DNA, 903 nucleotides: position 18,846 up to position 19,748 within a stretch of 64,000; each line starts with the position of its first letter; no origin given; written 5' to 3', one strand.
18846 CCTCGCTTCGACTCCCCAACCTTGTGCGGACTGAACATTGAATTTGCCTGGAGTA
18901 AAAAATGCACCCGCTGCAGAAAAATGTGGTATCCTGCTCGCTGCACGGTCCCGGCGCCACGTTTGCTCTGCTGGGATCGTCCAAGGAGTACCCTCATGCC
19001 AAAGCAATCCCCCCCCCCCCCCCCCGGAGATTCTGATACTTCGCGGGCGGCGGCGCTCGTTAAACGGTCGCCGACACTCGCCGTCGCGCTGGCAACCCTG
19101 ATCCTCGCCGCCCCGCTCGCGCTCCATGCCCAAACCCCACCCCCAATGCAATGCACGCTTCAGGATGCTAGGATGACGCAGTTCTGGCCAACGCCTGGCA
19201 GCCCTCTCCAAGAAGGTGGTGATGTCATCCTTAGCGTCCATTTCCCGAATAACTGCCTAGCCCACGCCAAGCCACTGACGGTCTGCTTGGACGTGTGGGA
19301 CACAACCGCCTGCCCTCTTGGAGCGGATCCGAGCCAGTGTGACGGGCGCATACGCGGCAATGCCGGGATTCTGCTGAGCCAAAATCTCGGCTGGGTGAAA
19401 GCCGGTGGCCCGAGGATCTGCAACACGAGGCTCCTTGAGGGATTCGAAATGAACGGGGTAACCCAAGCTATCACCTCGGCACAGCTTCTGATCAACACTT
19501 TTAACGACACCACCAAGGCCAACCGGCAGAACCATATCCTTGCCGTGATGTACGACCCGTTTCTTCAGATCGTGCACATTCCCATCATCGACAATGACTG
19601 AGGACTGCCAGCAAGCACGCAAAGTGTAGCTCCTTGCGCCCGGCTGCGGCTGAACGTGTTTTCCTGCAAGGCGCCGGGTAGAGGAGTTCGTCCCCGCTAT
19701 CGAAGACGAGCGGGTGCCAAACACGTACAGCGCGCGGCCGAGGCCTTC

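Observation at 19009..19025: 17-nt poly-C tract inside the 5' coding region of a secreted protein gene: candidate phase-variation switch on mobile cargo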

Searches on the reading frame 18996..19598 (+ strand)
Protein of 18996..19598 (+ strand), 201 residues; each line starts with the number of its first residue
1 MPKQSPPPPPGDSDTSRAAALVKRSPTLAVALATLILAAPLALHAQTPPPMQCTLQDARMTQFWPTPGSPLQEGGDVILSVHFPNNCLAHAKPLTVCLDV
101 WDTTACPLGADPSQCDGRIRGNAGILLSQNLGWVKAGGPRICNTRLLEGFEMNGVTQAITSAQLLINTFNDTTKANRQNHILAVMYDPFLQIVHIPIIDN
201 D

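Call 7: search_protein_families(library=pfam, proteins=[window:18996-19598:+], max_evalue=0.1)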
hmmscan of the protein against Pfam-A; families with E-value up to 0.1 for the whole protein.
window:18996-19598:+ (201 aa): 0 families

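Call 8: search_protein_families(library=ncbifam, proteins=[window:18996-19598:+], max_evalue=0.1)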
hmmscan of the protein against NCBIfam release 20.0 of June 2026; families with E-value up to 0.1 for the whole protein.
window:18996-19598:+ (201 aa): 0 families

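Call 11: find_homologous_proteins(query=window:18996-19598:+, max_evalue=0.01)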
Query window:18996-19598:+ (201 aa): 3 proteins with E <= 0.01 among 318 candidates.
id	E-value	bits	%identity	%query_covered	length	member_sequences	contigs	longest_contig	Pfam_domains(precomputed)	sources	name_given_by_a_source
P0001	7.1e-130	449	99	99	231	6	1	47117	-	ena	-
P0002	1.9e-79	284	89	70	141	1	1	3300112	-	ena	-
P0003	5.6e-59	217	62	90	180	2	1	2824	-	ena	-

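Call 13: find_encoding_contigs(protein=P0001, flank=5000, max_places=10)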
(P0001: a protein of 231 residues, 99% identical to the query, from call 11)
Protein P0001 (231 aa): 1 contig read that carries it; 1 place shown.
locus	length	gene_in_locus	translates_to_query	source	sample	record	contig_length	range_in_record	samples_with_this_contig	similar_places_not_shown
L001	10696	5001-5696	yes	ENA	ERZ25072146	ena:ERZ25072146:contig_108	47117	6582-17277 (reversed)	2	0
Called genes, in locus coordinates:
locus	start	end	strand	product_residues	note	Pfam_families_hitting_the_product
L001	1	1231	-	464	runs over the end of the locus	PF01548:DEDD_Tnp_IS110, PF02371:Transposase_20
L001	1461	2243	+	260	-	PF01548:DEDD_Tnp_IS110, PF02371:Transposase_20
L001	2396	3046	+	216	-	PF12708:Pect-lyase_RHGA_epim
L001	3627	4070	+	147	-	PF16315:DUF4955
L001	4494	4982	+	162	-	PF13384:HTH_23 (weak), PF13518:HTH_28 (weak)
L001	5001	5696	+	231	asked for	-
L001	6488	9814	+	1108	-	PF13620:CarboxypepD_reg, PF13715:CarbopepD_reg_2 (faint), PF17210:SdrD_B (weak), PF25183:OMP_b-brl_4, PF00593:TonB_dep_Rec_b-barrel (weak)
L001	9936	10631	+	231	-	-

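Call 14: find_encoding_contigs(protein=P0003, flank=5000, max_places=10)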
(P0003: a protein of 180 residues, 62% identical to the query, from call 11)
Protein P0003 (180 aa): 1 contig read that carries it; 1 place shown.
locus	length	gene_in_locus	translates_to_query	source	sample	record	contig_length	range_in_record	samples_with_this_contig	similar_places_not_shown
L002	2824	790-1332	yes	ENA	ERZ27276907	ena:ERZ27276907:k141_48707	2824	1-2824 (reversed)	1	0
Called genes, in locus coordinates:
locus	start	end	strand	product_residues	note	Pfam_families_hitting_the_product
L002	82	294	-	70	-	-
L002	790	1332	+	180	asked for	-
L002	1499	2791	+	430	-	PF00872:Transposase_mut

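Call 15: find_encoding_contigs(protein=P0002, flank=5000, max_places=10)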
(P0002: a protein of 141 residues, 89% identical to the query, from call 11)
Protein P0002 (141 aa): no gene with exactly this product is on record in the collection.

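Call 21: find_related_loci(query=A2, collection=genome_contigs, flank=6000)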
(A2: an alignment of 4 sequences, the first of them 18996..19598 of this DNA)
Query A2 (201 aa) in genome_contigs; peptide patterns used: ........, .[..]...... (x = any residue, [..] = any of these).
14 stretches matched a pattern; 1 encode a relative of the query (tblastn E <= 1e-3); 1 distinct loci.
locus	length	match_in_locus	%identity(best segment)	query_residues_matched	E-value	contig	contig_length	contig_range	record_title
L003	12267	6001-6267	45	37-131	9e-17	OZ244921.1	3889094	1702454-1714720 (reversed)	MAG: Candidatus Azophilus sp. isolate 58b071f3-d8bb-44fc-ae66-0b25798c9caf genome assembly, chromosome: 1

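Call 25: find_related_loci(query=A2, collection=metagenome_contigs, flank=4000)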
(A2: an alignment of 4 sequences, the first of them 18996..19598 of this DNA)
Query A2 (201 aa) in metagenome_contigs; peptide patterns used: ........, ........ (x = any residue, [..] = any of these).
63 stretches matched a pattern, but none encodes a relative of the query by tblastn (E <= 1e-3).

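Call 27: list_cluster_members(proteins=[P0001, P0002, P0003, window:18996-19598:+])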
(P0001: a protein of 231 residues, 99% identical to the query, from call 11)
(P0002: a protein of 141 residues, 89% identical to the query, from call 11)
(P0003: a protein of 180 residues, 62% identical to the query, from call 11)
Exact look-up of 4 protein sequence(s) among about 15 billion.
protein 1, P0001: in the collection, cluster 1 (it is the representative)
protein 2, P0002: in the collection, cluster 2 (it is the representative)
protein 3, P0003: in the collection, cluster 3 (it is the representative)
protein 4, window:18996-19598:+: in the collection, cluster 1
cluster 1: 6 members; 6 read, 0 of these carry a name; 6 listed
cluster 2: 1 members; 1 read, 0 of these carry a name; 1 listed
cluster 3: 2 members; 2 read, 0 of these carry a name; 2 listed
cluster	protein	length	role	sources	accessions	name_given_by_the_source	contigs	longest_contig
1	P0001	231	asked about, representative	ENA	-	-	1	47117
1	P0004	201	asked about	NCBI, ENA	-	-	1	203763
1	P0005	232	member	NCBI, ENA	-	-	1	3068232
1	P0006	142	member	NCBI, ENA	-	-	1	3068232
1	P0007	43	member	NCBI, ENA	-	-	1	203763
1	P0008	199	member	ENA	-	-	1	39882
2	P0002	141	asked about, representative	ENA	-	-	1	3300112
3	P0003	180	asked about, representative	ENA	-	-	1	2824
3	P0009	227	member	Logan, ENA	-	-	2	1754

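Call 29: find_encoding_contigs(protein=P0005, flank=4000, max_places=10)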
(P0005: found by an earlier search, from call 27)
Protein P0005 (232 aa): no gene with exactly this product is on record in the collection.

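Call 30: find_encoding_contigs(protein=P0006, flank=4000, max_places=10)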
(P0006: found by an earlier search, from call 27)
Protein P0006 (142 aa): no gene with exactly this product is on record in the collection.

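Call 31: find_encoding_contigs(protein=P0008, flank=4000, max_places=10)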
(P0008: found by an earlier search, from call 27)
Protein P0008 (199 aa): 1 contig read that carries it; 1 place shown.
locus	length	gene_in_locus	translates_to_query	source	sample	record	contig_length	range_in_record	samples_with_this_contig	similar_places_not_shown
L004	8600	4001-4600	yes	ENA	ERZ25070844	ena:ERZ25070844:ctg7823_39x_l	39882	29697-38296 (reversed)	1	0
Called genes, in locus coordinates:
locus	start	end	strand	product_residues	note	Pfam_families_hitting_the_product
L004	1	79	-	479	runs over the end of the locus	PF02310:B12-binding (weak), PF04055:Radical_SAM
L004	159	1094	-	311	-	PF02899:Phage_int_SAM_1, PF13495:Phage_int_SAM_4 (weak), PF00589:Phage_integrase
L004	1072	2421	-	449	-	PF01134:GIDA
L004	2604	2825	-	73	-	PF02416:TatA_B_E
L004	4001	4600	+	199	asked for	-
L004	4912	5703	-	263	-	PF01694:Rhomboid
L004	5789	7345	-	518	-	PF00027:cNMP_binding, PF01553:Acyltransferase (weak)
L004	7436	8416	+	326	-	PF05448:AXE1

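Call 32: find_encoding_contigs(protein=P0009, flank=4000, max_places=10)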
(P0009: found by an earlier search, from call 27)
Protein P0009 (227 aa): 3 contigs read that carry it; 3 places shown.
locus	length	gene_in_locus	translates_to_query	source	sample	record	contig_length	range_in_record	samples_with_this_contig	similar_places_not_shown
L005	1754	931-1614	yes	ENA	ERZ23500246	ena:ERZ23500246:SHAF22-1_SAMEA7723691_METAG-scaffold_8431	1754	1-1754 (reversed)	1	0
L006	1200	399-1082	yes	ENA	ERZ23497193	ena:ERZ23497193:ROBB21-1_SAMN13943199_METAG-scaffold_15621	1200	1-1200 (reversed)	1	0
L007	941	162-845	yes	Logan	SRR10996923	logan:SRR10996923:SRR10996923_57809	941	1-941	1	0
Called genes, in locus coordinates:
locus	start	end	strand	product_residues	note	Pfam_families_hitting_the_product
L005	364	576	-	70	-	-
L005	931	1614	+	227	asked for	-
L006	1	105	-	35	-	?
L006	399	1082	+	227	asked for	-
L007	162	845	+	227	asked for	-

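Call 43: predict_structure(alignment_id=A2)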
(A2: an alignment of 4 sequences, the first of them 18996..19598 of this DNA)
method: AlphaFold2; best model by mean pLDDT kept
length: 201 residues; sequences in the alignment: 4
mean_pLDDT: 44.8   pTM: 0.37
mean pLDDT of the five models: 44.8, 38.1, 37.9, 37.8, 35.8
residues with pLDDT >= 90: 0; 70-90: 0; 50-70: 55; < 50: 146
segments of 3 or more residues with pLDDT < 50: 1-4, 11-48, 66-75, 89-94, 103-113, 116-126, 128-139, 144-163, 167-182, 186-201
pLDDT, mean of each block of 10 residues (from residue 1): 51 42 38 36 39 57 50 50 55 50 48 48 45 40 47 38 46 35 45 39 27
secondary structure, 60 per line:
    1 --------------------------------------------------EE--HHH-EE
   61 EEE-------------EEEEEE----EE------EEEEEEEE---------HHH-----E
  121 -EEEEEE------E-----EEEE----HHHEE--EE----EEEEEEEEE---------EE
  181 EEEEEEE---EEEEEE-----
elements in order: E59-63 E77-82 E95-102 E122-127 E140-143 E161-169 E179-187 E191-196

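Call 44: search_protein_representatives(alignment_id=A2)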
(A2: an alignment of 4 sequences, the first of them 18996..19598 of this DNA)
Query: 4 sequences, 176 profile positions. Proteins with E-value up to 0.001 (for the whole library): 21; up to 1e-10: 12; up to 1e-30: 4. The best 21 are listed.
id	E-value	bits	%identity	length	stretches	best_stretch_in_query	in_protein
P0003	7.1e-95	332.0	-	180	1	1-176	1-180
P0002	1.2e-86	305.1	-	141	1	36-176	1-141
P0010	9.6e-48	178.5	-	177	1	12-176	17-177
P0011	1.8e-31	125.5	-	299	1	10-176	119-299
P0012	4.5e-29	117.7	-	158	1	26-176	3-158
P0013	4.0e-20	88.5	-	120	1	60-175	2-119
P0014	8.6e-19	84.2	-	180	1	6-172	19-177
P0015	1.8e-16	76.6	-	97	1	75-176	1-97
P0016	1.5e-13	67.1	-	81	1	69-123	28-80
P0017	2.9e-13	66.2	-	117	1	60-163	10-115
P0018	3.8e-13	65.8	-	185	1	7-172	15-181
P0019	5.5e-13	65.3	-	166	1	1-172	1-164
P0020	1.7e-10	57.2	-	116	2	108-176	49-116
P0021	2.8e-09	53.2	-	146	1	35-173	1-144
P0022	1.6e-07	47.5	-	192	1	6-176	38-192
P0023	7.6e-07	45.3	-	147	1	12-141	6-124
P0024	1.0e-06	44.9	-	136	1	36-163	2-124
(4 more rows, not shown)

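Call 46: find_encoding_contigs(protein=P0022, flank=3000, max_places=6)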
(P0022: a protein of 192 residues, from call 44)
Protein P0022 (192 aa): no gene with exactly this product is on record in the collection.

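Call 47: find_encoding_contigs(protein=P0011, flank=3000, max_places=6)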
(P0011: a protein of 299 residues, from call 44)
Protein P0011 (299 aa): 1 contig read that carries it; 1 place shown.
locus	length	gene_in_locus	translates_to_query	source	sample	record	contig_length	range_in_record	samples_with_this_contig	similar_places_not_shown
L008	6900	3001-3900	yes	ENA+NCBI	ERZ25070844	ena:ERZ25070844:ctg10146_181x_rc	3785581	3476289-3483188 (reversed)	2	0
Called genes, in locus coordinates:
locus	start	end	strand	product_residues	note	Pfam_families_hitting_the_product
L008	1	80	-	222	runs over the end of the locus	PF01386:Ribosomal_L25p, PF14693:Ribosomal_TL5_C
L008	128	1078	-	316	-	PF13793:Pribosyltran_N, PF00156:Pribosyltran, PF14572:Pribosyl_synth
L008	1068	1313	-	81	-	-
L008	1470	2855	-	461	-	PF13191:AAA_16 (weak)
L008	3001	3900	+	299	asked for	-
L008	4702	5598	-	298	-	-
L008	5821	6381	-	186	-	-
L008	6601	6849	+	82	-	-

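Call 49: find_encoding_contigs(protein=P0018, flank=3000, max_places=6)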
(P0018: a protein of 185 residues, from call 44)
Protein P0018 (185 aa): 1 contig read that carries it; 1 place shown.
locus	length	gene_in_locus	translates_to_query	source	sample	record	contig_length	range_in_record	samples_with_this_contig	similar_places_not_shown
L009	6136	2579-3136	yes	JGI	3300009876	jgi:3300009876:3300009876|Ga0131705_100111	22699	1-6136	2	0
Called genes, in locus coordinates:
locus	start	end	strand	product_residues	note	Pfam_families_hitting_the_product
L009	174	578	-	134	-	-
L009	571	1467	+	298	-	PF12760:Zn_ribbon_IS1595, PF12762:DDE_Tnp_IS1595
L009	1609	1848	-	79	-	-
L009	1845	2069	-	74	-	-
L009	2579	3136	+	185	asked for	-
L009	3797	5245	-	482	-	PF00361:Proton_antipo_M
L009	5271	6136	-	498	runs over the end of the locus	PF01059:Oxidored_q5_N (weak), PF00361:Proton_antipo_M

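Call 50: find_encoding_contigs(protein=P0014, flank=3000, max_places=6)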
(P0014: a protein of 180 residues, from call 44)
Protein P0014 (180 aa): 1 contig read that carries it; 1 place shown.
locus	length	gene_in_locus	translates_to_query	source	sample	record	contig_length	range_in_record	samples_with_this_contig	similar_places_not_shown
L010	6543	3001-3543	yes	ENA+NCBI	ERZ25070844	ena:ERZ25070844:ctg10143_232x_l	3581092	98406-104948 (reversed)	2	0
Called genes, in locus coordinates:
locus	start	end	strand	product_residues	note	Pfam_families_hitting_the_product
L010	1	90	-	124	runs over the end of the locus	-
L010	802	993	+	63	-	-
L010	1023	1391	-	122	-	PF00665:rve (weak)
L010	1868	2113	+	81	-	-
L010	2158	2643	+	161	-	-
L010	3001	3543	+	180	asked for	-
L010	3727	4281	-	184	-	PF05685:Uma2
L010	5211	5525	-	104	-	PF03334:PhaG_MnhG_YufB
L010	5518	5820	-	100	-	PF04066:MrpF_PhaF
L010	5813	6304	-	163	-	PF01899:MNHE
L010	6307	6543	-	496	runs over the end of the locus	PF00361:Proton_antipo_M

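Call 52: list_cluster_members(proteins=[P0011, P0014, P0018, P0022, P0010, P0019, P0012, P0021, P0024, P0023])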
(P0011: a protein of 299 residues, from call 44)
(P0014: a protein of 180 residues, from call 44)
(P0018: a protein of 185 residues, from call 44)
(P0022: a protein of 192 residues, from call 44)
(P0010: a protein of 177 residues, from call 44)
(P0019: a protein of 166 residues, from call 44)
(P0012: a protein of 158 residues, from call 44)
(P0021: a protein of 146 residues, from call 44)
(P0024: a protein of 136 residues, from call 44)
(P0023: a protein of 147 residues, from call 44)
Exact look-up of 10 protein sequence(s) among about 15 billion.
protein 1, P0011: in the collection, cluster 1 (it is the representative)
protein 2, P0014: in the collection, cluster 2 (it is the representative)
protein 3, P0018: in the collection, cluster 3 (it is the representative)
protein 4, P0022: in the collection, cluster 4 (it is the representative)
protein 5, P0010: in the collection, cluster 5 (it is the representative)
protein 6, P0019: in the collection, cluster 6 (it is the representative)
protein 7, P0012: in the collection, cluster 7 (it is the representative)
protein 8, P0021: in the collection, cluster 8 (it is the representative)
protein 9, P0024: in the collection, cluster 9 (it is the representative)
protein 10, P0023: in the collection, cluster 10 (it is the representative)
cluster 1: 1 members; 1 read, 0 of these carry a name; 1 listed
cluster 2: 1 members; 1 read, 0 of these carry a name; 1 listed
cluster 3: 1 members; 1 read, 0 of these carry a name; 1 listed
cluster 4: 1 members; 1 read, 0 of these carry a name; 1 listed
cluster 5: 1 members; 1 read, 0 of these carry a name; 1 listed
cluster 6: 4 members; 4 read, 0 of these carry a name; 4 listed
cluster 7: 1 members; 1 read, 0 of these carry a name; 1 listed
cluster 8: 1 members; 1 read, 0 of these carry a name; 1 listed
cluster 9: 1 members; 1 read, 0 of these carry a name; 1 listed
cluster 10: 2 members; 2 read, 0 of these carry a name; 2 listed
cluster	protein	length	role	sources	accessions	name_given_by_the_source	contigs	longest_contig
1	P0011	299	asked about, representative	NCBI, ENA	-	-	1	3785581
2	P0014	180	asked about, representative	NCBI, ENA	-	-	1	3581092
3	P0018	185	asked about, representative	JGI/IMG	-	-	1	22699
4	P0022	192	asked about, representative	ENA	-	-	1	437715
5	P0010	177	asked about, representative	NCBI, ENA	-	-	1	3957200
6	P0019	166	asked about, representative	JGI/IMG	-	-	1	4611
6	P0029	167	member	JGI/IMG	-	-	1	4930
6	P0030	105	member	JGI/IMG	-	-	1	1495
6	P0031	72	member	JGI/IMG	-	-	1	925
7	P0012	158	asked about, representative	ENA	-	-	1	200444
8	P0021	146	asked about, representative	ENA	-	-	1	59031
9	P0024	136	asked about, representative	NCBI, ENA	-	-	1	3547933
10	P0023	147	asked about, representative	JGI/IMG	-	-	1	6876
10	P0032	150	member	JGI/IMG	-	-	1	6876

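Call 57: find_encoding_contigs(protein=P0024, flank=3000, max_places=4)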
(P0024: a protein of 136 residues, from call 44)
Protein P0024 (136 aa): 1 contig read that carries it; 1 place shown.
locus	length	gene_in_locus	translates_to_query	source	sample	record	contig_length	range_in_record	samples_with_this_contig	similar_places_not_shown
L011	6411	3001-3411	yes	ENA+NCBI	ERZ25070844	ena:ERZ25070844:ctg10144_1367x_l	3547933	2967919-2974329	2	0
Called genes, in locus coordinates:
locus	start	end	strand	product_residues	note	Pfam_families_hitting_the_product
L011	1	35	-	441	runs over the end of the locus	PF01609:DDE_Tnp_1, PF02281:Dimer_Tnp_Tn5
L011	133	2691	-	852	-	PF01934:HepT-like, PF13191:AAA_16 (weak), PF13401:AAA_22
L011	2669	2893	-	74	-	-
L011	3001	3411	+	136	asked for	-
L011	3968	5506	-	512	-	PF12804:NTP_transf_3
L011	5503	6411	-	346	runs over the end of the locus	PF02625:XdhC_CoxI, PF13478:XdhC_C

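Call 67: predict_structure(alignment_id=A3)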
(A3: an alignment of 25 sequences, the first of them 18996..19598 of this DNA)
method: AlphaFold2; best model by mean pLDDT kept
length: 201 residues; sequences in the alignment: 25
mean_pLDDT: 81.2   pTM: 0.69
mean pLDDT of the five models: 81.2, 80.0, 79.8, 79.4, 78.2
residues with pLDDT >= 90: 99; 70-90: 53; 50-70: 25; < 50: 24
segments of 3 or more residues with pLDDT < 50: 1-3, 12-26, 28-30
pLDDT, mean of each block of 10 residues (from residue 1): 57 43 47 52 68 95 90 92 95 95 89 88 85 91 96 94 92 75 90 90 67
secondary structure, 60 per line:
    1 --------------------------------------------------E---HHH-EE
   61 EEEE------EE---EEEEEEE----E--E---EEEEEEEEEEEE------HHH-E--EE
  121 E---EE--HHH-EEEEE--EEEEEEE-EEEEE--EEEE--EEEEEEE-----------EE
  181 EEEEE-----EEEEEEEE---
elements in order: E59-64 E76-82 E94-105 E119-121 E133-137 E140-146 E148-152 E155-158 E161-167 E179-185 E191-198

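Call 71: search_protein_families(library=pfam, alignment_id=A3, max_evalue=0.1)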
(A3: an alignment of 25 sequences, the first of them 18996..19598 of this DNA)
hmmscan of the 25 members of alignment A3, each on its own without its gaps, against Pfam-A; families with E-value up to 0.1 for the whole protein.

A. member 1, window:18996-19598:+ (201 aa): 0 families

B. families by the number of members that match (of 25 scanned): 3 families
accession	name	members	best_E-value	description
PF14999.11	Shadoo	1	0.0082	Shadow of prion protein, neuroprotective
PF13384.12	HTH_23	1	0.0087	Homeodomain-like domain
PF13936.12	HTH_38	1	0.0098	Helix-turn-helix domain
